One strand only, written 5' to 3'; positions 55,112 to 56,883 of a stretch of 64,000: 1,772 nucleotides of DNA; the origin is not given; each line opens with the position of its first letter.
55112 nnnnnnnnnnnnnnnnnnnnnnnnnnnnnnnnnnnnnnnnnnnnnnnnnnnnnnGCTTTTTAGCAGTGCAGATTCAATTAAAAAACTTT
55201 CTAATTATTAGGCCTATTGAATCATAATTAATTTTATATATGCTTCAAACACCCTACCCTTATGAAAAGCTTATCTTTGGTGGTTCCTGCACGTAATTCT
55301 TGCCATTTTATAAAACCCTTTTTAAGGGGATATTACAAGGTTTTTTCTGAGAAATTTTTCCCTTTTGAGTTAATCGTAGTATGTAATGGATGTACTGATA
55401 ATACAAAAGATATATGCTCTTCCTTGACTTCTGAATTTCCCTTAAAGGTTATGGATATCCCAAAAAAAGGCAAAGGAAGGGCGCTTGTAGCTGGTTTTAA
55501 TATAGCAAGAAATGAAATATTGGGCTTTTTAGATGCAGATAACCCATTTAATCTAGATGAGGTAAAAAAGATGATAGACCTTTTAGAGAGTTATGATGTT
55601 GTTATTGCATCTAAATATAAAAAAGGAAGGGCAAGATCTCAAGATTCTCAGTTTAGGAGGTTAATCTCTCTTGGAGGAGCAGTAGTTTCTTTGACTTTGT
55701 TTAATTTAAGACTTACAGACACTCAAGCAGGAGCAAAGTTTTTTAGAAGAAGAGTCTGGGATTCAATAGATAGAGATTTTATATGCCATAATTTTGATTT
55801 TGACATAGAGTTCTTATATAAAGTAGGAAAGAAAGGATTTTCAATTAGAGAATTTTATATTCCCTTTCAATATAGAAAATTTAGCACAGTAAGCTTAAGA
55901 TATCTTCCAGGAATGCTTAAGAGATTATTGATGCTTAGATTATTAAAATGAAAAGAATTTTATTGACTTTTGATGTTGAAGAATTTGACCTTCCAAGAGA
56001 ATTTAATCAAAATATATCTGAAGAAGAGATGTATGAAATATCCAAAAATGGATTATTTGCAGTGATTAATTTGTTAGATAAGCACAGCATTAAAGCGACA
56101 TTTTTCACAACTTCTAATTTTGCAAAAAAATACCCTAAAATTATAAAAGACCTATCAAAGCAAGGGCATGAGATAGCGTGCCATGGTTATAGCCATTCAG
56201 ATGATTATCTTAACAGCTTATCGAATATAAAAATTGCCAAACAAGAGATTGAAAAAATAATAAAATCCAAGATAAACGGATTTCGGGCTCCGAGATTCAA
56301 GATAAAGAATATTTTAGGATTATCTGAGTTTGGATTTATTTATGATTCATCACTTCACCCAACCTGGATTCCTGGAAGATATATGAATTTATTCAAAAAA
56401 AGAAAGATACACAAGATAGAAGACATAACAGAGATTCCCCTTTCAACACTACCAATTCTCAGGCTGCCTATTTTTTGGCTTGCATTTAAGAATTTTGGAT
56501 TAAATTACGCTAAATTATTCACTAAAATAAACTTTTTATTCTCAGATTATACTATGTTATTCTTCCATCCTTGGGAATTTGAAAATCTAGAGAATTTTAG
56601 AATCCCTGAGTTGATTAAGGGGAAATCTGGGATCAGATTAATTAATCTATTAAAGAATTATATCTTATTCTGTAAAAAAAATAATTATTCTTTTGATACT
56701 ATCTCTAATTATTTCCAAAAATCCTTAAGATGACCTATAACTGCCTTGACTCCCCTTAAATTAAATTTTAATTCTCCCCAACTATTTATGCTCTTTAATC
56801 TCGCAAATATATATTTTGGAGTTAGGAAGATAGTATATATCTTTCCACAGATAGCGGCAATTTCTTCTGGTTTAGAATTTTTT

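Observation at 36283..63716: Very large surface-glycan locus with three cobalamin-dependent radical SAM enzymes, one SPASM radical SAM and two SAM methyltransferases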

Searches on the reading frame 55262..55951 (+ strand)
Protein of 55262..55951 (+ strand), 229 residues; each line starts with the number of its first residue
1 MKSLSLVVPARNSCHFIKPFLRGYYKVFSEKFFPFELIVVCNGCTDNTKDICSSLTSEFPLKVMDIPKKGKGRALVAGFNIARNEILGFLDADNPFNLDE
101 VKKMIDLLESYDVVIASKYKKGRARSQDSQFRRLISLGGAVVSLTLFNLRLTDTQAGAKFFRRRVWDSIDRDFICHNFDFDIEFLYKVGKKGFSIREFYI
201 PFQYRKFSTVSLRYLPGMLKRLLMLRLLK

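Call 5: search_protein_families(library=pfam, proteins=[window:55262-55951:+], max_evalue=0.01)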
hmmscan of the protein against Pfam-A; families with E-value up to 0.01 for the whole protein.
window:55262-55951:+ (229 aa): 5 families
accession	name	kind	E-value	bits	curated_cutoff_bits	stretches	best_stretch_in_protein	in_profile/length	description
PF00535.33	Glycos_transf_2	-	8e-19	68.6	23.3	1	5-142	1-132/168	Glycosyl transferase family 2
PF13641.12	Glyco_tranf_2_3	-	5.1e-07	30.4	27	1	4-126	3-131/230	Glycosyltransferase like family 2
PF10111.15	Glyco_tranf_2_2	-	2.2e-05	24.5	27.3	1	7-111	3-109/276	Glycosyltransferase like family 2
PF06050.19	HGD-D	-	0.0012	18.9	28.4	1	11-109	36-110/342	2-hydroxyglutaryl-CoA dehydratase, D-component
PF13704.12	Glyco_tranf_2_4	-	0.0033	18.3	27.5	1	11-100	1-88/98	Glycosyl transferase family 2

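Call 21: search_protein_families(library=ncbifam, proteins=[window:55262-55951:+], max_evalue=0.001)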
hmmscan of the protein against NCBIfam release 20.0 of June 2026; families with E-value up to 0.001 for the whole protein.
window:55262-55951:+ (229 aa): 13 families
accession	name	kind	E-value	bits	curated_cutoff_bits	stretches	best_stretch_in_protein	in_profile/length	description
NF058614.1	PPMAGASynPpgS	equivalog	1.7e-11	44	370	1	6-208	4-202/226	polyprenyl-phospho-N-acetylgalactosaminyl synthase PpgS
NF041391.1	DPhHxTase_Halo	equivalog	2.2e-11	43.1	375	1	39-208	28-189/213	dolichyl-phosphate hexose transferase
TIGR04283.1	glyco_like_mftF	equivalog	2.5e-09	37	182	1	4-114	1-103/221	TIGR04283 family arsenosugar biosynthesis glycosyltransferase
NF007482.0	PRK10073.1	equivalog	1.5e-08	34.1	423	1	2-116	6-118/334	glycosyltransferase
TIGR03937.1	PgaC_IcaA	equivalog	2e-08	33.6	422.3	1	3-114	46-156/407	poly-beta-1,6-N-acetyl-D-glucosamine synthase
TIGR04182.1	glyco_TIGR04182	equivalog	1.4e-07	31.2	325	1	7-206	5-194/293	S-layer glycoprotein N-glycosyltransferase AglJ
NF047588.1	GlcsyltransPgfSStrep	equivalog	6e-07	29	500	1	4-169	3-167/308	glycosyltransferase PgfS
NF038302.1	EPS_HpsE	equivalog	8.6e-07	28.2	300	1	4-111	3-114/307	hormogonium polysaccharide biosynthesis glycosyltransferase HpsE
NF007986.1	PRK10714.1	equivalog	1e-06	28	529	1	2-137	6-140/316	undecaprenyl-phosphate 4-deoxy-4-formamido-L-arabinose transferase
NF010496.0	PRK13915.1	equivalog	2.8e-06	26.6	262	1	3-106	32-140/307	glucosyl-3-phosphoglycerate synthase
NF041875.1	EPS_EpsD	equivalog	7.7e-06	25.5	370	1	4-96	1-92/325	exopolysaccharide biosynthesis glycosyltransferase EpsD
NF047683.1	TeichurnBiosyTuaG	equivalog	4.2e-05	23.3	400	1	3-112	7-115/252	teichuronic acid biosynthesis protein TuaG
TIGR03965.1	mycofact_glyco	equivalog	0.0001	21.3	280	1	2-95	74-166/467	mycofactocin biosynthesis glycosyltransferase MftF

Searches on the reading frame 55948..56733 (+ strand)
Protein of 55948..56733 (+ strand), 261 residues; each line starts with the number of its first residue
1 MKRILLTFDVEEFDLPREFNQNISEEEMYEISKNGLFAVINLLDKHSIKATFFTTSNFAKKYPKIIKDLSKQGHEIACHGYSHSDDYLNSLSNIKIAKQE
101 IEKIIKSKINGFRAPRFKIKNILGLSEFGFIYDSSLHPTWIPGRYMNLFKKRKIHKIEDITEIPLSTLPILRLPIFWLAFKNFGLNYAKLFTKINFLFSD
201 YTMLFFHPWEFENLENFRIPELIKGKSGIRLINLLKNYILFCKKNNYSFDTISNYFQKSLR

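Call 5: search_protein_families(library=pfam, proteins=[window:55948-56733:+], max_evalue=0.01)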
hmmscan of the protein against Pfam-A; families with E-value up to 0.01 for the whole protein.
window:55948-56733:+ (261 aa): 3 families
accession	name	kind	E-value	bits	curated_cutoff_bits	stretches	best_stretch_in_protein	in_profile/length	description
PF01522.26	Polysacc_deac_1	-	4.6e-16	59.3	23.1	1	6-117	11-106/124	Polysaccharide deacetylase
PF10096.14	DUF2334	-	3.9e-05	23.8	26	1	58-103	51-94/203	Uncharacterized protein conserved in bacteria (DUF2334)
PF11959.13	DUF3473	-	7.8e-05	23.1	29.6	1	151-223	18-95/130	Domain of unknown function (DUF3473)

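Call 21: search_protein_families(library=ncbifam, proteins=[window:55948-56733:+], max_evalue=0.001)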
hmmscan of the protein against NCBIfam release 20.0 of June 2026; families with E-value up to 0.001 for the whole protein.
window:55948-56733:+ (261 aa): 9 families
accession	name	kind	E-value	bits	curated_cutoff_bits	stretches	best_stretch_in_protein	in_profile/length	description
TIGR03006.1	pepcterm_polyde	equivalog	2e-28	99.3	276.2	1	6-213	3-228/272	XrtA system polysaccharide deacetylase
TIGR02764.1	spore_ybaN_pdaB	equivalog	1e-14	54.7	237.4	1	37-118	22-107/191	polysaccharide deacetylase family sporulation protein PdaB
TIGR04243.1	nodulat_NodB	equivalog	1.1e-11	44.6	240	1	38-106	19-87/197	chitooligosaccharide deacetylase NodB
TIGR02873.1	spore_ylxY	hypoth_equivalog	1.9e-10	40.5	391.5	1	38-109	102-173/268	probable sporulation protein, polysaccharide deacetylase family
NF045821.1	PgAcgDacpgdA1_Bac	equivalog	2e-10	40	400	1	39-112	106-178/282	peptidoglycan-N-acetylglucosamine deacetylase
TIGR02884.1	spore_pdaA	equivalog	4.1e-09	36.5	298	1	38-105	54-121/224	delta-lactam-biosynthetic de-N-acetylase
TIGR03212.1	uraD_N-term-dom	equivalog_domain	6.2e-07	28.7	424.6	1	21-135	63-183/297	allantoinase PuuE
NF045822.1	PgAcgDacpgdA2_Bac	equivalog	2.5e-05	23.8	400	1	39-89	87-137/274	peptidoglycan-N-acetylglucosamine deacetylase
NF045820.1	PgAcgDacpgdA_Strep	equivalog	0.0001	21.3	800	1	39-102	286-349/463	peptidoglycan-N-acetylglucosamine deacetylase PgdA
